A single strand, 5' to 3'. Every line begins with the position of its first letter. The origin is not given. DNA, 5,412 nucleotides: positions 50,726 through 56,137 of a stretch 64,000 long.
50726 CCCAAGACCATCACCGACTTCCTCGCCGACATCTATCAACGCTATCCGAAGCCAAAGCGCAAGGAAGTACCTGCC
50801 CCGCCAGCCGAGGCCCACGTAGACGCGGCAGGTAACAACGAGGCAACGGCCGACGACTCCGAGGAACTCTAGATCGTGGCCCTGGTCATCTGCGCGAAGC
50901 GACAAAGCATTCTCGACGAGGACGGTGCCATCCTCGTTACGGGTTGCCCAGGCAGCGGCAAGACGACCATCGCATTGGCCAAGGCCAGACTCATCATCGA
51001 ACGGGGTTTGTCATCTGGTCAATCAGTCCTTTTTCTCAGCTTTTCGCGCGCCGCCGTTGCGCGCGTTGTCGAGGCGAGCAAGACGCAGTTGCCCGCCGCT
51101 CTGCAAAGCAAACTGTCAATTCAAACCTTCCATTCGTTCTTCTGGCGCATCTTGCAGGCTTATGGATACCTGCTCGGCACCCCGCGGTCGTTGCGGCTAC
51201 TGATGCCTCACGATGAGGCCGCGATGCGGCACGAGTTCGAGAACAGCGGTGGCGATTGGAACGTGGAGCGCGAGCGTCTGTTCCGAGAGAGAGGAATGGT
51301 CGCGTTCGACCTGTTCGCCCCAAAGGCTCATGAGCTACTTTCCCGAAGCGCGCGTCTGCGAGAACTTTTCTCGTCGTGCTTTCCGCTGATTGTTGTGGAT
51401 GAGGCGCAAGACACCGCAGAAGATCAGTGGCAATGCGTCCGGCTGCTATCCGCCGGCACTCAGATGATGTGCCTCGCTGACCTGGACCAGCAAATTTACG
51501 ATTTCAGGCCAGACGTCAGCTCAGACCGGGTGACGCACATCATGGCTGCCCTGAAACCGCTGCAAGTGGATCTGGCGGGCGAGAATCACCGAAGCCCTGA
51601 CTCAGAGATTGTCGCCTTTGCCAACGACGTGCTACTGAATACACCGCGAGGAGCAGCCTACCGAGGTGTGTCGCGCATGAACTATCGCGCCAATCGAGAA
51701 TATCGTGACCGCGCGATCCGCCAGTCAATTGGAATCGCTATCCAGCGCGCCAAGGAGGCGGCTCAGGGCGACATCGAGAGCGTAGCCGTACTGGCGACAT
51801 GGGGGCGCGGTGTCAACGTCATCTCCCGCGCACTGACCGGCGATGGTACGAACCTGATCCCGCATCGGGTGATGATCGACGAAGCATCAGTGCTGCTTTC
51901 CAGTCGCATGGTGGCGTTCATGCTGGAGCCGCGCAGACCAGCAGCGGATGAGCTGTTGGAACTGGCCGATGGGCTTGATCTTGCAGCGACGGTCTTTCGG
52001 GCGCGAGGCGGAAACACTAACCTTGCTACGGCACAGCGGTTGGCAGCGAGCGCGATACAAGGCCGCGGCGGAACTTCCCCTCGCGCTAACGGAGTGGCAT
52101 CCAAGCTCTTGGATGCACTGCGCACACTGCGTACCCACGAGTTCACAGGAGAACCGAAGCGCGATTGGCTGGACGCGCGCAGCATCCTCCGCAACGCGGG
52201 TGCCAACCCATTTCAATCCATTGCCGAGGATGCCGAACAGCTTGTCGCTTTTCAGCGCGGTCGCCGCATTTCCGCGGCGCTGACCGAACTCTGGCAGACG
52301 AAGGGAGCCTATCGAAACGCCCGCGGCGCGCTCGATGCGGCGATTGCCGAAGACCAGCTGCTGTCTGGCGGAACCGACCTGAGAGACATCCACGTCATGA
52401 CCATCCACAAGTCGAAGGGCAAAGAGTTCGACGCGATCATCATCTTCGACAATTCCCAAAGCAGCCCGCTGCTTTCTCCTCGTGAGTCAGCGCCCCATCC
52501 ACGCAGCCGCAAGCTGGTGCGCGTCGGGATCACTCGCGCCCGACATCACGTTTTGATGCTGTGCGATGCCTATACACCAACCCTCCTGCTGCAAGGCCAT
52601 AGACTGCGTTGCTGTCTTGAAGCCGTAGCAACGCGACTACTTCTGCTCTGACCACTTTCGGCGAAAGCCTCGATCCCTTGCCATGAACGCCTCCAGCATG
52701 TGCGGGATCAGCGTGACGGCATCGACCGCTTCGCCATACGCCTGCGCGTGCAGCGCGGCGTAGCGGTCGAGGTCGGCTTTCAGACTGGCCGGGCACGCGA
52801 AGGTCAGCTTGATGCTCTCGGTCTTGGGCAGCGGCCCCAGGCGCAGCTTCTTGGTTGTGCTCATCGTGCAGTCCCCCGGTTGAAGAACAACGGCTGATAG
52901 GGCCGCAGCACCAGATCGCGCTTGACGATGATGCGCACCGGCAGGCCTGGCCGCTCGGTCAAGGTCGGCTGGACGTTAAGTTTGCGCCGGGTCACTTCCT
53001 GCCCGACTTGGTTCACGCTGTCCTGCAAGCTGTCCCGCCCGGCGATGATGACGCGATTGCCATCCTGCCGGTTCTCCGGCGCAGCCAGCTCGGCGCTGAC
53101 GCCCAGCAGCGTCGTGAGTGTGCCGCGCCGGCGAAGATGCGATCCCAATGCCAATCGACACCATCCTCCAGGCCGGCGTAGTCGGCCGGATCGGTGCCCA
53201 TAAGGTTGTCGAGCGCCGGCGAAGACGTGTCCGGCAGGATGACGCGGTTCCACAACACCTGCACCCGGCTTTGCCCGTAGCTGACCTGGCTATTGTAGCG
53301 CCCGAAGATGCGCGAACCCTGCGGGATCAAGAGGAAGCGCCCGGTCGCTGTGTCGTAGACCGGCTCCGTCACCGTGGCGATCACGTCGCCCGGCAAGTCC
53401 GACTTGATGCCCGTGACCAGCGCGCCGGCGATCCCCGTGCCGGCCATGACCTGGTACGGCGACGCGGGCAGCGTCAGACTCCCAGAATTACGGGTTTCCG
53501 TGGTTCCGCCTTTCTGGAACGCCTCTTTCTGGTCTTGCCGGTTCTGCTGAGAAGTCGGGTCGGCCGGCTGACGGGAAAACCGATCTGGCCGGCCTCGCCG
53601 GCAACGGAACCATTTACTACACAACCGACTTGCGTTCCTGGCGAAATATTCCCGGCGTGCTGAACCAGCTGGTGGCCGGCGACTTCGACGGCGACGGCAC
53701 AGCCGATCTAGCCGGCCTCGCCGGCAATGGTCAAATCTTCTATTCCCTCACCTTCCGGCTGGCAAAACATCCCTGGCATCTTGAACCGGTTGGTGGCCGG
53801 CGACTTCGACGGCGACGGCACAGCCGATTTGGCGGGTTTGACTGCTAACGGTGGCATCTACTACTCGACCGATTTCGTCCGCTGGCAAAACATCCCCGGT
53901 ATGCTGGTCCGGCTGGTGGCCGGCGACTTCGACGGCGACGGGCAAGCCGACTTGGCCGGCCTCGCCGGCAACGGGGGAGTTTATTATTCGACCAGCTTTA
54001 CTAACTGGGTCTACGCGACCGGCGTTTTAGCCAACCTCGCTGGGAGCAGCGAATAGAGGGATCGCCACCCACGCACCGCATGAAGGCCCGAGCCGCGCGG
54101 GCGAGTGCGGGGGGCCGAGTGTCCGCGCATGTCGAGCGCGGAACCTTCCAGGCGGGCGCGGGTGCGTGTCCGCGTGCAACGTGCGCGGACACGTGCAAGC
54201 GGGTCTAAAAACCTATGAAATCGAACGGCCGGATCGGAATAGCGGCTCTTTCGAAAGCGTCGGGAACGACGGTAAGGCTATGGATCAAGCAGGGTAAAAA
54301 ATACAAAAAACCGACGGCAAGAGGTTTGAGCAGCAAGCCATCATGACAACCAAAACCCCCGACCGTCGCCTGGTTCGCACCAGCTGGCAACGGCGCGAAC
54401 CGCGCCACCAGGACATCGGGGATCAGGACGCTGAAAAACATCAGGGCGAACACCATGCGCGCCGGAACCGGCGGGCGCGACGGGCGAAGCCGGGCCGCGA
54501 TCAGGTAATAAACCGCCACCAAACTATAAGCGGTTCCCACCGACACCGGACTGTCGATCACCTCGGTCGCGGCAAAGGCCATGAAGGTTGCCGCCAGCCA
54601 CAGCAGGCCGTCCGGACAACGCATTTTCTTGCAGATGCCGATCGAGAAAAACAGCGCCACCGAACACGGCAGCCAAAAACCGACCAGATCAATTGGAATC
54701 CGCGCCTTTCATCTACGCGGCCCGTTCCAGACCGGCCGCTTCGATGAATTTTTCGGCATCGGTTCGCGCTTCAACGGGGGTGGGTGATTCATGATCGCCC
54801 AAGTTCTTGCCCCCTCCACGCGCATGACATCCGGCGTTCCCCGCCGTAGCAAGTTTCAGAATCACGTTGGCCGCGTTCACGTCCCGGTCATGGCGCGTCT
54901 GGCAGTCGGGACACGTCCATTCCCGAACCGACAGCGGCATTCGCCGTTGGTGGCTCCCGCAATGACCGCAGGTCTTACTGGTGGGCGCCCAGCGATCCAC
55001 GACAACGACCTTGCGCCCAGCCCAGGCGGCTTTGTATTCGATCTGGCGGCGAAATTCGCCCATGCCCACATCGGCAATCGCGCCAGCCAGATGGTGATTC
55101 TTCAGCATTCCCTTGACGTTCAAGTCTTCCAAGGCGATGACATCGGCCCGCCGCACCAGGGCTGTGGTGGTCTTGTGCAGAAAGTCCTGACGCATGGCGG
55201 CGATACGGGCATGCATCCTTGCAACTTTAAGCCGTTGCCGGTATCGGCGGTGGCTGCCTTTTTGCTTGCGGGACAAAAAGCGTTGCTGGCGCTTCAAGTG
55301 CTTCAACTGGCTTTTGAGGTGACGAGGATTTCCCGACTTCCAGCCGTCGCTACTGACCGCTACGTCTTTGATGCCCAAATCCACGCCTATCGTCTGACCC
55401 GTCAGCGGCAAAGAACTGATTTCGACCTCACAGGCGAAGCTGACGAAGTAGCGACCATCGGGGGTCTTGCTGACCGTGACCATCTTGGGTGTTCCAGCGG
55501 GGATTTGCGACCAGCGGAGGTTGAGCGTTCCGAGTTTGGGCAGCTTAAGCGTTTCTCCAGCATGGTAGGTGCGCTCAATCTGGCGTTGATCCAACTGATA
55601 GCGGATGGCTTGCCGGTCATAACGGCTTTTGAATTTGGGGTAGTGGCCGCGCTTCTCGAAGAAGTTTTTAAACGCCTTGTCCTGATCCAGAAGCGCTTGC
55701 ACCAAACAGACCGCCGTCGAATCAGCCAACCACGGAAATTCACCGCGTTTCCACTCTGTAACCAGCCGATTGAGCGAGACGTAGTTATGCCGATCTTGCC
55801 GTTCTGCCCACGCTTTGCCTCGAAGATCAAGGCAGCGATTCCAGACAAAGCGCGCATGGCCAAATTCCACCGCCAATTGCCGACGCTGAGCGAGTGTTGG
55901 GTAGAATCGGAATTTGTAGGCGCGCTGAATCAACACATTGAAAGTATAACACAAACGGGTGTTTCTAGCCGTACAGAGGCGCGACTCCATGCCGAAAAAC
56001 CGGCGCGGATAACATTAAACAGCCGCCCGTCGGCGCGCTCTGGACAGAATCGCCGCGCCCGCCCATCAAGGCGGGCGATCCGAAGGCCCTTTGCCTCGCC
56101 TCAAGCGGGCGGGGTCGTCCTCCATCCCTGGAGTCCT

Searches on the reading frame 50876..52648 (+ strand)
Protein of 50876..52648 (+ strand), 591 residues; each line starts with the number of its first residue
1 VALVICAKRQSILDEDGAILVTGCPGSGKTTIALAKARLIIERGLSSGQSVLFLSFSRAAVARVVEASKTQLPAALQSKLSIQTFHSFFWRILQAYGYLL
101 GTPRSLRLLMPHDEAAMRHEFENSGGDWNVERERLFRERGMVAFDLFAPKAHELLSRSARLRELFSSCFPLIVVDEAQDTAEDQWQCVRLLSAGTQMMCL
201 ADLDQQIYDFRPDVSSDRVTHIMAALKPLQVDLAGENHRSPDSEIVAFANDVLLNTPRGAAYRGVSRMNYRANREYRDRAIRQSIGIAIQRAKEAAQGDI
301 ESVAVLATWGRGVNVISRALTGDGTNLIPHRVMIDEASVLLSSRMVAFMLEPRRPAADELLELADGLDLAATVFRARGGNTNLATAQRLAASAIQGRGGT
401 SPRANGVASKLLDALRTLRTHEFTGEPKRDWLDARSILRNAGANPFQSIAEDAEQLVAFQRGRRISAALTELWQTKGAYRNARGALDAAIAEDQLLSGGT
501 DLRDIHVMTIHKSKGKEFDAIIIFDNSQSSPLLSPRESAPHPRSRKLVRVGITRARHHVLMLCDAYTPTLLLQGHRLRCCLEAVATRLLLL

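Call 28: search_protein_families(library=pfam, proteins=[window:50876-52648:+], max_evalue=0.01)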
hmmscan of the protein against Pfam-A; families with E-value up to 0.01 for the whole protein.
window:50876-52648:+ (591 aa): 14 families
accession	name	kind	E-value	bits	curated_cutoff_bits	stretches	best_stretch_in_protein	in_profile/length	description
PF00580.27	UvrD-helicase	-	3.9e-27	96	23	2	9-113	6-111/271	UvrD/REP helicase N-terminal domain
PF13245.12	AAA_19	-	5.8e-14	52.8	25.1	1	17-210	12-133/134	AAA domain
PF13361.12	UvrD_C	-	1e-09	38.7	25.6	1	492-561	275-345/350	UvrD-like helicase C-terminal domain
PF13538.12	UvrD_C_2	-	9.8e-09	35.4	27.4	1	505-561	2-51/52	UvrD-like helicase C-terminal domain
PF13401.12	AAA_22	-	5.1e-06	27.3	27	1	15-193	4-109/130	AAA domain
PF13191.12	AAA_16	-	5.3e-05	24.2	32.6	1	17-196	25-160/167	AAA ATPase domain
PF13604.12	AAA_30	-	0.00011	22.4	27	0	11-68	13-66/191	AAA domain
PF01443.25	Viral_helicase1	-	0.00029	21.2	21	0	19-39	1-21/228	Viral superfamily 1 RNA helicase core domain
PF02562.22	PhoH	-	0.00041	20.3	27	0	171-206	122-158/205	PhoH-like protein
PF20720.3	nSTAND3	-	0.00069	19.8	27.2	1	9-39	10-40/155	Novel STAND NTPase 3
PF13087.12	AAA_12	-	0.0028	17.7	27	1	499-565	138-194/195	AAA domain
PF09848.15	SLFN-g3_helicase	-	0.0034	17.1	24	0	19-91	4-72/354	Schlafen group 3, DNA/RNA helicase domain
PF00004.35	AAA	-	0.0062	17.4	21.2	0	19-48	1-23/131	ATPase family associated with various cellular activities (AAA)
PF13238.12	AAA_18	-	0.007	17.3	29.4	0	19-33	1-15/128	AAA domain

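Call 88: search_protein_families(library=padloc, proteins=[window:50876-52648:+], max_evalue=0.001)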
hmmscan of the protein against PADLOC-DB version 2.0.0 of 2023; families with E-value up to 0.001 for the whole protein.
window:50876-52648:+ (591 aa): 47 families (the best 25 are shown)
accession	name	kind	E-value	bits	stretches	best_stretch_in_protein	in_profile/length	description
PDLC00104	GajB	-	1.8e-201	668.8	1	3-573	2-573/574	UrvD helicase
PDLC00141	GajB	-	4.6e-154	511.9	1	4-563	3-562/572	UrvD helicase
PDLC00117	GajB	-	2.2e-31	107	2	127-565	177-576/604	UrvD helicase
PDLC00130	GajB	-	4.9e-31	105.6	3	9-111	8-112/589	UrvD helicase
PDLC00123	GajB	-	5.7e-30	102.4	2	8-321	8-326/540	UrvD helicase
PDLC03802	RTasHel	-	4.5e-27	93.2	2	134-255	158-275/675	DRT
PDLC00132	GajB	-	2.6e-26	90.5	2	134-305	180-356/625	UrvD helicase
PDLC00112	GajB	-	4.2e-26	89.7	3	9-94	11-96/581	UrvD helicase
PDLC00114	GajB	-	3.1e-25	86.8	2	135-262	182-309/635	UrvD helicase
PDLC00129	GajB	-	7.8e-23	78.9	1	136-255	192-310/594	UrvD helicase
PDLC00136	GajB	-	1.8e-22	77.9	2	158-307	196-341/570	UrvD helicase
PDLC00127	GajB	-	1.8e-22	77.6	3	136-318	169-355/594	UrvD helicase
PDLC00107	GajB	-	1.4e-21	74.8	2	13-103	25-124/587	UrvD helicase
PDLC00121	GajB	-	1.3e-19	68.2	2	119-240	154-271/565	UrvD helicase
PDLC00103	GajB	-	4e-19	67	3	496-562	512-575/612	UrvD helicase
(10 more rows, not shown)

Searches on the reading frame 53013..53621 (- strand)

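Call 28: search_protein_families(library=pfam, proteins=[window:53013-53621:-], max_evalue=0.01)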
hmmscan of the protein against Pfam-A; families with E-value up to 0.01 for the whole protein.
window:53013-53621:- (202 aa): 1 family
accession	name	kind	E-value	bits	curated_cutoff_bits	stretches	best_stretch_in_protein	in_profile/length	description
PF03743.19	TrbI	-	3e-37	128.8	35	1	58-167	2-111/188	Bacterial conjugation TrbI-like protein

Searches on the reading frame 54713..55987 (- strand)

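Call 28: search_protein_families(library=pfam, proteins=[window:54713-55987:-], max_evalue=0.01)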
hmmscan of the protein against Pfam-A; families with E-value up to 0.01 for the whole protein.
window:54713-55987:- (424 aa): 3 families
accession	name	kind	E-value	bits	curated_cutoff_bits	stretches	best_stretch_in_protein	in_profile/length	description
PF01385.25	OrfB_IS605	-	1.3e-27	96.9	30.5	1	184-297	2-119/120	Probable transposase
PF07282.18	Cas12f1-like_TNB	-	6.3e-24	84.3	26.3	1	310-376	2-60/60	Cas12f1-like, TNB domain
PF12323.14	HTH_OrfB_IS605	-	1.9e-15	56.5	21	1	21-64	3-46/47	Helix-turn-helix domain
